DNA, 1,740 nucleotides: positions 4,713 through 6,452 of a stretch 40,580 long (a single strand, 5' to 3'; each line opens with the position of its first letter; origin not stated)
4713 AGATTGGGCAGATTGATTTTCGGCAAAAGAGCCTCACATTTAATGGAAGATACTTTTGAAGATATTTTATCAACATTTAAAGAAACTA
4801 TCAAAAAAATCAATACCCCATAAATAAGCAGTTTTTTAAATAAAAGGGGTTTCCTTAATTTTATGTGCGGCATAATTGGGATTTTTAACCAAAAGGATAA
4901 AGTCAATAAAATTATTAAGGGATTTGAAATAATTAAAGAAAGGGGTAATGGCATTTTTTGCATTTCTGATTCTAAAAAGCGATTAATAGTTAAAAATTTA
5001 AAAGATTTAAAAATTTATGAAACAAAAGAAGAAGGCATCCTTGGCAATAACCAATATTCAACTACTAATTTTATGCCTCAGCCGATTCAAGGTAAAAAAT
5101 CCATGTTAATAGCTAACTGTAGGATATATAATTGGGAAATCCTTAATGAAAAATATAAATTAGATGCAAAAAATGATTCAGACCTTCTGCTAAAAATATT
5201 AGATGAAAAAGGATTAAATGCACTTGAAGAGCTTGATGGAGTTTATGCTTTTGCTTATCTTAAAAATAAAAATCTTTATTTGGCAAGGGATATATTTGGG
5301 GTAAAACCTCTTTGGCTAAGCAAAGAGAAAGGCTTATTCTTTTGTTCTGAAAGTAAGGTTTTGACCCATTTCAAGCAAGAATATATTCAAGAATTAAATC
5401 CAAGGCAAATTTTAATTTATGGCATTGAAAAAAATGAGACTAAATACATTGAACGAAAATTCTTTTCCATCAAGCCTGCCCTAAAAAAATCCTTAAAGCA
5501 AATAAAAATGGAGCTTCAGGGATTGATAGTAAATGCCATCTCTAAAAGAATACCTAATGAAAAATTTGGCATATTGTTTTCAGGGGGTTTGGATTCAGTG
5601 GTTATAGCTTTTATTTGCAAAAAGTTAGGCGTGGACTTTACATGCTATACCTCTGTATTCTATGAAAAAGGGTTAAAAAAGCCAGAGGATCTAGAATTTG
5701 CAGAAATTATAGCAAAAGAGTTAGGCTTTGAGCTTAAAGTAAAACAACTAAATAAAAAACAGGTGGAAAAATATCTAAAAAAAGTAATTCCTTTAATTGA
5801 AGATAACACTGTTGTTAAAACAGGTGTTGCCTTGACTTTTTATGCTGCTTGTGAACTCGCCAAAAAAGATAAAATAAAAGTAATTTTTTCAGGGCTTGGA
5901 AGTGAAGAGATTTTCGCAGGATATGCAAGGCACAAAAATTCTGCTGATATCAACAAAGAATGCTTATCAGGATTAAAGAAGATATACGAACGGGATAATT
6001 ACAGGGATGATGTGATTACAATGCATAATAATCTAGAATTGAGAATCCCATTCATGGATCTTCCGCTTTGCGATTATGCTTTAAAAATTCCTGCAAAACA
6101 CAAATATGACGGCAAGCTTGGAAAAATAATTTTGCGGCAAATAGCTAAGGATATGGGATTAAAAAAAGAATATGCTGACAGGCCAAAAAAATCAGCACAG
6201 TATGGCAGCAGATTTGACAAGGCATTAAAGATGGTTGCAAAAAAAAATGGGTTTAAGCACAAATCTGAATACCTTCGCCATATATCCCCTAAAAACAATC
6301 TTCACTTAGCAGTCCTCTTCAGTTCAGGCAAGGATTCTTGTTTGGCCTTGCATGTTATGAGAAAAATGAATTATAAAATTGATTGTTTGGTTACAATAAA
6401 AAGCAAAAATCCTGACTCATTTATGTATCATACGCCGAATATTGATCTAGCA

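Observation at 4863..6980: Single-ORF fusion of an AsnB-type glutamine-dependent amidotransferase with a Dph6-type diphthine-ammonia ligase domain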

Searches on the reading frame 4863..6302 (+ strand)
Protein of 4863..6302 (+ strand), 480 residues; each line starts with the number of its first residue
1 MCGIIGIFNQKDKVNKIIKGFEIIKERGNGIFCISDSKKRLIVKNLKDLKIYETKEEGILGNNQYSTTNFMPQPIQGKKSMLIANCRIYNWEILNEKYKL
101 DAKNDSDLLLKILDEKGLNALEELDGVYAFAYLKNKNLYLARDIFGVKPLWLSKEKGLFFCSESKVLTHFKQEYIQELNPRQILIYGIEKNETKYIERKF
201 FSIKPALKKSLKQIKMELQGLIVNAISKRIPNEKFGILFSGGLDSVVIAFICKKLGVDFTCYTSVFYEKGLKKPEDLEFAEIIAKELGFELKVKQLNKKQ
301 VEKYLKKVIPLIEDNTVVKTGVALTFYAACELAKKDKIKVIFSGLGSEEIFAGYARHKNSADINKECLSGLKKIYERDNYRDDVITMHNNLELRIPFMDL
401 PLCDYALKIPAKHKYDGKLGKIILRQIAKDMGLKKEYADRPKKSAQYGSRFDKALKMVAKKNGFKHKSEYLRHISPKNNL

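Call 16: search_solved_structures(query=window:4863-6302:+, max_evalue=0.01, show_alignments=4)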
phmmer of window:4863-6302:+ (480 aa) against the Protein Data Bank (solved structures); distinct sequences matched with E-value up to 0.01: 6.
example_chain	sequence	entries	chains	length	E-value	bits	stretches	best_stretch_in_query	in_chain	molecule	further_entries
6gq3_A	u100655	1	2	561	8.8e-31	110.6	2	211-448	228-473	Asparagine synthetase [glutamine-hydrolyzing]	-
8sue_A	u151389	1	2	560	8.9e-31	110.6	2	211-448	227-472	Asparagine synthetase [glutamine-hydrolyzing]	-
9b6c_A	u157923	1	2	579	5e-30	108.1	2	211-448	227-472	Asparagine synthetase [glutamine-hydrolyzing]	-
1ct9_A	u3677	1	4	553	9e-27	97.4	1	69-444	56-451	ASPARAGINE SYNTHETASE B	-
7ylz_A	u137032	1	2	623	4.8e-06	29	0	98-174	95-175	hydroxyamidotransferase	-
3k32_A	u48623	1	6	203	0.0038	19.5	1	236-309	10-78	Uncharacterized protein MJ0690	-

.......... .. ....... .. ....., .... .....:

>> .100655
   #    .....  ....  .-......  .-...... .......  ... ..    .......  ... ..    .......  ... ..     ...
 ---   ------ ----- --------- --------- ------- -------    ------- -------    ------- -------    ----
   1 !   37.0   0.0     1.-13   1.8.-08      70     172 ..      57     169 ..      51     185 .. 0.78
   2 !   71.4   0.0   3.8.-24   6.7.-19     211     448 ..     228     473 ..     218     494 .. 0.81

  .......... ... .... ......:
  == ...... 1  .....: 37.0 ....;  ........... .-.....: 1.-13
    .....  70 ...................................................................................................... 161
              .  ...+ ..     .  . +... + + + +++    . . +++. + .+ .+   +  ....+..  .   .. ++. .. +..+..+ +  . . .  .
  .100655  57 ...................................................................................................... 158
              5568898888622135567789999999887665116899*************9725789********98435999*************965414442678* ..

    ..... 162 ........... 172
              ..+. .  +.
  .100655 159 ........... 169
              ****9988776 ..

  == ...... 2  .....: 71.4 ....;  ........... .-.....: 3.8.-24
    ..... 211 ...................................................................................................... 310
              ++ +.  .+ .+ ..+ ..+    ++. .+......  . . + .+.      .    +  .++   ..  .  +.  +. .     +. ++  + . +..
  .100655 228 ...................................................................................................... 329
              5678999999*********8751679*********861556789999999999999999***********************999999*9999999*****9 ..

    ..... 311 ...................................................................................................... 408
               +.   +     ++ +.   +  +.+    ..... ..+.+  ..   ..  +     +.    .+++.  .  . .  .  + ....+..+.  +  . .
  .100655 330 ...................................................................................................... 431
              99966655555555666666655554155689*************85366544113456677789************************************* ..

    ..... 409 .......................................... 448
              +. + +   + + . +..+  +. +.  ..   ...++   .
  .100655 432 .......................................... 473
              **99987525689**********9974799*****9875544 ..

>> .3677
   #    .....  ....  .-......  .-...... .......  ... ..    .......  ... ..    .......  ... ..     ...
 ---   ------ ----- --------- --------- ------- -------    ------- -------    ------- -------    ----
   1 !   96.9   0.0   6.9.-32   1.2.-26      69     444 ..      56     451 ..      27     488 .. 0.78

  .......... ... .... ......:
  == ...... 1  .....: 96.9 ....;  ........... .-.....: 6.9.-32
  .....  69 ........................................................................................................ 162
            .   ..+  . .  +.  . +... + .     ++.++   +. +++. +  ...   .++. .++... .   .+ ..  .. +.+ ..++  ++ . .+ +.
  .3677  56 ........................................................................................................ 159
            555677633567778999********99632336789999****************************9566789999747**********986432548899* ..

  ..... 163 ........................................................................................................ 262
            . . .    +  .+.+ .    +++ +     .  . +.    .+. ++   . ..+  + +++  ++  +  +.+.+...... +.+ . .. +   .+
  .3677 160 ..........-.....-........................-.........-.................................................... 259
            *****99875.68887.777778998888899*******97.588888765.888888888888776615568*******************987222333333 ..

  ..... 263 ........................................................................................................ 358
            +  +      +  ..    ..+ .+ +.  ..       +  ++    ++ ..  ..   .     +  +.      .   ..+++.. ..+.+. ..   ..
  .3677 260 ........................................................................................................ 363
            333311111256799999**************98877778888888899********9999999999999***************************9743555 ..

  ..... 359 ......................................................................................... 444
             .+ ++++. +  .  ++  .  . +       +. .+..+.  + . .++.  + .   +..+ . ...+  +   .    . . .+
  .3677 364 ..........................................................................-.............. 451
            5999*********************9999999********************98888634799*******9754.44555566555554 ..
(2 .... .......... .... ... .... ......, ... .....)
